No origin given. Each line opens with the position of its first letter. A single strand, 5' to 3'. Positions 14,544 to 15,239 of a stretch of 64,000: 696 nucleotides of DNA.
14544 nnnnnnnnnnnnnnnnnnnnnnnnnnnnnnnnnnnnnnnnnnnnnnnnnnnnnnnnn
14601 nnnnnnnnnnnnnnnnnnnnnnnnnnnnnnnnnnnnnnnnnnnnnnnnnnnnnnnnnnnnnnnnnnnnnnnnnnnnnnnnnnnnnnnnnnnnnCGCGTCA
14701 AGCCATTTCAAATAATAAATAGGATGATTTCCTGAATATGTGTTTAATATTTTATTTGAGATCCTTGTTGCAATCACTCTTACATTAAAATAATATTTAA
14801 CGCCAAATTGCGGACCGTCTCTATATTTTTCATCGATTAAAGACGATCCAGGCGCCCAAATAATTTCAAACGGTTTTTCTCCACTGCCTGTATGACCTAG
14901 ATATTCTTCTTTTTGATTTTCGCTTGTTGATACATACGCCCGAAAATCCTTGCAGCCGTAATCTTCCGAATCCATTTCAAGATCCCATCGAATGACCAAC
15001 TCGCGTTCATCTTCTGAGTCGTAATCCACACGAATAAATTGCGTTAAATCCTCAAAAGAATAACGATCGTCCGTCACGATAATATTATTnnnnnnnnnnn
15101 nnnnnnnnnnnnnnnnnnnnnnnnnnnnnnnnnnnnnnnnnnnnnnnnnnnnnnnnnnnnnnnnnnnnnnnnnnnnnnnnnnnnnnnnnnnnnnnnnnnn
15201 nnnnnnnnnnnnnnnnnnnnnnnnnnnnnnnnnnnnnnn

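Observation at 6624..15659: Tandem triplication of giant secreted FN3-repeat proteins ending in a probably non-catalytic FGE-sulfatase domain, with anomalous base composition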

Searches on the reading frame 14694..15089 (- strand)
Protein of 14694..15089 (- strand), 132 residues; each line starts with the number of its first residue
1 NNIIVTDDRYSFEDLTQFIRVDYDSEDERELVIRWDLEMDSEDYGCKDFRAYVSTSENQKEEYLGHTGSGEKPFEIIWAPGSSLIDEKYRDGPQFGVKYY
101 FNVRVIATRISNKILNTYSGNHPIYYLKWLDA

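Call 21: search_solved_structures(query=A1, max_evalue=10, show_alignments=2)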
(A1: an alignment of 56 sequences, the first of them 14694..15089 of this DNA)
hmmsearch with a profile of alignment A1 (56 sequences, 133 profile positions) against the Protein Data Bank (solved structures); distinct sequences matched with E-value up to 10: 4.
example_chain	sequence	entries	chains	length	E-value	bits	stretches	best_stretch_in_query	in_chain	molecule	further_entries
2ibb_A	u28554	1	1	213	0.11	15.6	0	27-73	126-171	CG9211-PA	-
2ibg_A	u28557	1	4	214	0.12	15.5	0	27-73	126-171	CG9211-PA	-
2xu6_A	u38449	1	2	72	0.71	13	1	40-85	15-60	MDV1 COILED COIL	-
1x5h_A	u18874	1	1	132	0.92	12.6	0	92-111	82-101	Neogenin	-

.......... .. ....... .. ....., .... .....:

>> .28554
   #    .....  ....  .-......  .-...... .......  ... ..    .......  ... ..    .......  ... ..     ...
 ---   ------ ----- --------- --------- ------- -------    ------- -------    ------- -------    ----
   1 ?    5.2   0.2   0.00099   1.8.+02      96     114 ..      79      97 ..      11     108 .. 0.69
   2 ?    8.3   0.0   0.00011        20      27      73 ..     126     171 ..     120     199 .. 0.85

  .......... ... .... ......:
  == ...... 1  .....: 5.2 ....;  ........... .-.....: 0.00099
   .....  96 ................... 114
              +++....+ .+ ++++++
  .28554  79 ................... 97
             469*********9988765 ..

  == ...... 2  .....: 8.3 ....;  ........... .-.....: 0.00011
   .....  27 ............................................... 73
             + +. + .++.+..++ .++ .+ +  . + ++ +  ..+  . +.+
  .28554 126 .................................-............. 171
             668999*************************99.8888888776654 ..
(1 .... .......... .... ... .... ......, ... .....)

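Call 24: predict_structure(alignment_id=A1)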
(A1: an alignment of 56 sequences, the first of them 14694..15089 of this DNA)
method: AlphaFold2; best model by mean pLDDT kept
length: 132 residues; sequences in the alignment: 56
mean_pLDDT: 93.3   pTM: 0.87
mean pLDDT of the five models: 93.3, 93.1, 91.3, 91.4, 91.0
residues with pLDDT >= 90: 110; 70-90: 18; 50-70: 4; < 50: 0
segments of 3 or more residues with pLDDT < 50: none
pLDDT, mean of each block of 10 residues (from residue 1): 95 91 96 88 84 97 97 96 98 98 93 91 94 70
secondary structure, 60 per line:
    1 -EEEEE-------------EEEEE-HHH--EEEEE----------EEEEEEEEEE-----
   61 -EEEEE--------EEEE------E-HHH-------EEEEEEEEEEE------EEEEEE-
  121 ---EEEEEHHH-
elements in order: E2-6 E20-24 E31-35 E46-55 E62-66 E75-78 E97-107 E114-119 E124-128

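Call 26: search_protein_representatives(alignment_id=A1)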
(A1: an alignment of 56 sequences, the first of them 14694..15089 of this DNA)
Query: 56 sequences, 133 profile positions. Proteins with E-value up to 0.001 (for the whole library): 374; up to 1e-10: 343; up to 1e-30: 215. The best 150 are listed.
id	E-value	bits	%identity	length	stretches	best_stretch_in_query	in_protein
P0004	4.0e-277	919.9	-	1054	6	6-131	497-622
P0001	7.2e-204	682.9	-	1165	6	2-131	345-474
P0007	2.1e-179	603.7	-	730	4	5-131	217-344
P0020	2.9e-172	580.6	-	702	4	5-130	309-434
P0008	6.4e-170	573.0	-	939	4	5-128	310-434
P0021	2.5e-166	561.4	-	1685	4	2-131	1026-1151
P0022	1.9e-165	558.6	-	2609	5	3-130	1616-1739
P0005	1.7e-164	555.5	-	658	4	2-130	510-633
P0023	3.4e-163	551.2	-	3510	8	3-108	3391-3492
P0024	1.7e-160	542.5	-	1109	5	4-128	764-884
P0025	6.5e-155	524.5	-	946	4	2-131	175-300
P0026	3.8e-154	522.0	-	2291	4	5-129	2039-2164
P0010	1.1e-149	507.5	-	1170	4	6-129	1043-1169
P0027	9.4e-142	481.9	-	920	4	5-131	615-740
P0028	1.5e-140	478.0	-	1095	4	2-128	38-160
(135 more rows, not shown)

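Call 38: search_protein_families(library=pfam, alignment_id=A3, max_evalue=0.001)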
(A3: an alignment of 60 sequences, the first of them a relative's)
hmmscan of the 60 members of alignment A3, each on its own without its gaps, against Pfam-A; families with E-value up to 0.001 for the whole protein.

A. member 1, P0020 (702 aa): 2 families
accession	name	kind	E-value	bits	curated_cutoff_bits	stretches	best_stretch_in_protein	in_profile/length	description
PF00963.24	Cohesin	-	0.00025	21.7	24.1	0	36-158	3-119/139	Cohesin domain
PF24058.1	DUF7359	-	0.00068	19.8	27.5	0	603-639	35-71/123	Domain of unknown function (DUF7359)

B. families by the number of members that match (of 60 scanned): 85 families (the first 25 are shown)
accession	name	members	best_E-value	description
PF00963.24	Cohesin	10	2.1e-25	Cohesin domain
PF03781.23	FGE-sulfatase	5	6.1e-84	Sulfatase-modifying factor enzyme 1-like domain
PF24814.1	WD40_Prp19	4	3.2e-47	Prp19 WD40 domain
PF13229.12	Beta_helix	4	1.4e-23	Right handed beta helix region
PF13620.12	CarboxypepD_reg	4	7.8e-20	Carboxypeptidase regulatory-like domain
PF13715.12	CarbopepD_reg_2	4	3.9e-15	CarboxypepD_reg-like domain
PF00404.24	Dockerin_1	4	5.5e-09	Dockerin type I domain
PF00413.30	Peptidase_M10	4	8.1e-07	Matrixin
PF25173.1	Beta-prop_WDR3_1st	3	9.9e-77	WDR3 first beta-propeller domain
PF24807.1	WD40_CDC20-Fz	3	7.6e-34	CDC20/Fizzy WD40 domain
PF23414.1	Beta-prop_EML_2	3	4.4e-32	Echinoderm microtubule-associated protein second beta-propeller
PF12044.14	Metallopep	3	2.1e-05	Putative peptidase family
PF00400.38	WD40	2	1.9e-58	WD domain, G-beta repeat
PF25174.1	Beta-prop_THOC3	2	3.5e-51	THOC3 beta-propeller domain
PF25391.1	WD40_Gbeta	2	1.5e-43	G protein beta WD-40 repeat protein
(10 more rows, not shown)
